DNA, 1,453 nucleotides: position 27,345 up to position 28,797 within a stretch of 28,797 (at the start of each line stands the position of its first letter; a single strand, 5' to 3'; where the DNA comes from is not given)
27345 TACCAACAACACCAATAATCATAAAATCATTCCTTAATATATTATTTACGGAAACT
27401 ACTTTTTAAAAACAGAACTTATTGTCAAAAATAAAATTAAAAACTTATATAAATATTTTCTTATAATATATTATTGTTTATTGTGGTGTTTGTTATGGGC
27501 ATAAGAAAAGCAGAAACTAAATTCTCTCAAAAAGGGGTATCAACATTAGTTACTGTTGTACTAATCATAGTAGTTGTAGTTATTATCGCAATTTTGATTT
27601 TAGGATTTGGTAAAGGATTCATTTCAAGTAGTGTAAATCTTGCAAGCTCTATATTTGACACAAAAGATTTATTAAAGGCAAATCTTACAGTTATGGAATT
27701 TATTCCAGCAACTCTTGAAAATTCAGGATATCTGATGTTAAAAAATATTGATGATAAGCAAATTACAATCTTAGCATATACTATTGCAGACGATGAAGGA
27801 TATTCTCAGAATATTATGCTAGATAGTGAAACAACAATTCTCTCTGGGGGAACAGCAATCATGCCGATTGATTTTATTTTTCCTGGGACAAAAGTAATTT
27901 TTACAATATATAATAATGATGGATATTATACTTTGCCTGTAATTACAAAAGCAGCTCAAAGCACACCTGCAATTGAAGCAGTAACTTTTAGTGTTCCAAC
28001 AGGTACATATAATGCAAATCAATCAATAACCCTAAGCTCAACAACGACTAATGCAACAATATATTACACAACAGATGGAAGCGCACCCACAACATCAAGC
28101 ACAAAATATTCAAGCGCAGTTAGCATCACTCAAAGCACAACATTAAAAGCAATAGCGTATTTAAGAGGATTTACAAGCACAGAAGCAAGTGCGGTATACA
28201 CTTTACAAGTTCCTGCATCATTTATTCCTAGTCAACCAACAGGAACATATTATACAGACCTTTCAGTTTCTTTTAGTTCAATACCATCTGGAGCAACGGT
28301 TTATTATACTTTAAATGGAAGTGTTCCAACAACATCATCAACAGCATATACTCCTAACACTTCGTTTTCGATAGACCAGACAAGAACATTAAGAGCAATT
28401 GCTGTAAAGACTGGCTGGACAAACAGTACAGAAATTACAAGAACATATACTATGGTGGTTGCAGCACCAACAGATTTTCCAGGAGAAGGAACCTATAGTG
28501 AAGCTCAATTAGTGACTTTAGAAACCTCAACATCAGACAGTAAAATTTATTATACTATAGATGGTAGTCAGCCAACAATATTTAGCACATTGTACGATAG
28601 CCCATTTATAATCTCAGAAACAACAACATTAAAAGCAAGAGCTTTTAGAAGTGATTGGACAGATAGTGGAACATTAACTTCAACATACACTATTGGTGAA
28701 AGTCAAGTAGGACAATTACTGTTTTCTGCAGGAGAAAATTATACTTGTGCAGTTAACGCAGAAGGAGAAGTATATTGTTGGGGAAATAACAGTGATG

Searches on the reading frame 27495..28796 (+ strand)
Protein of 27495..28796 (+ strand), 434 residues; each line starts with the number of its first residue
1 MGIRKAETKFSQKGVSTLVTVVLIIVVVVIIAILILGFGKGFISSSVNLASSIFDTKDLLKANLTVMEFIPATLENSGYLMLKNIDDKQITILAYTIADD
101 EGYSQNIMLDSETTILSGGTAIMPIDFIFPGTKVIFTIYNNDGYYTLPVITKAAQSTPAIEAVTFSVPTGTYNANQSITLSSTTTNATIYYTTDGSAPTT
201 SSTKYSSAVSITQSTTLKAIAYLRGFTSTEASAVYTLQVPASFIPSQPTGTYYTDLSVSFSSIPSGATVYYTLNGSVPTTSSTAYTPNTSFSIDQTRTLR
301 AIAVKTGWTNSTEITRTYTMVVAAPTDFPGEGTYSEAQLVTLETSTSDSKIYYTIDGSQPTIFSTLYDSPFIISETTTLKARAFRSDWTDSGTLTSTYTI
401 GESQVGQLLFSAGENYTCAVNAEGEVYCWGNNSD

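Call 61: search_protein_families(library=ncbifam, proteins=[window:27495-28796:+], max_evalue=0.01)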
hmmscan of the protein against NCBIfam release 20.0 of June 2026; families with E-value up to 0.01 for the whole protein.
window:27495-28796:+ (434 aa): 1 family
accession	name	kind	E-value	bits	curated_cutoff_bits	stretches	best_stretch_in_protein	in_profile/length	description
NF046073.1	UpsA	equivalog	0.0045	17.1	130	1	12-157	1-126/136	pilin subunit UpsA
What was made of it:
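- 27495..28797 (+): Second candidate pilin-like surface protein with a class III-type N-terminus, ...SQKG|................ It runs off the end of the window. Weak UpsA hit, E 0.0045 (call 61).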

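Call 62: search_protein_families(library=pfam, proteins=[window:27495-28796:+], max_evalue=0.1)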
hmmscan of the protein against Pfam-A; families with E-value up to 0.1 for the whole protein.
window:27495-28796:+ (434 aa): 4 families
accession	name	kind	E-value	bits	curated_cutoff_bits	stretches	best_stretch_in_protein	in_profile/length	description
PF13290.12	CHB_HEX_C_1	-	1.5e-53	179.1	22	3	329-393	1-65/67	Chitobiase/beta-hexosaminidase C-terminal domain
PF13287.12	Fn3_assoc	-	1.6e-43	147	23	3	340-398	1-59/59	Fn3 associated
PF13540.12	RCC1_2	-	1.2e-07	31.7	22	1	411-433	5-27/30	Regulator of chromosome condensation (RCC1) repeat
PF25390.1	WD40_RLD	-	0.0026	17.6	150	1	411-433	95-117/363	RCC1-like domain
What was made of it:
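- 27495..28797 (+): CHB_HEX_C_1/Fn3_assoc repeats (call 62).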
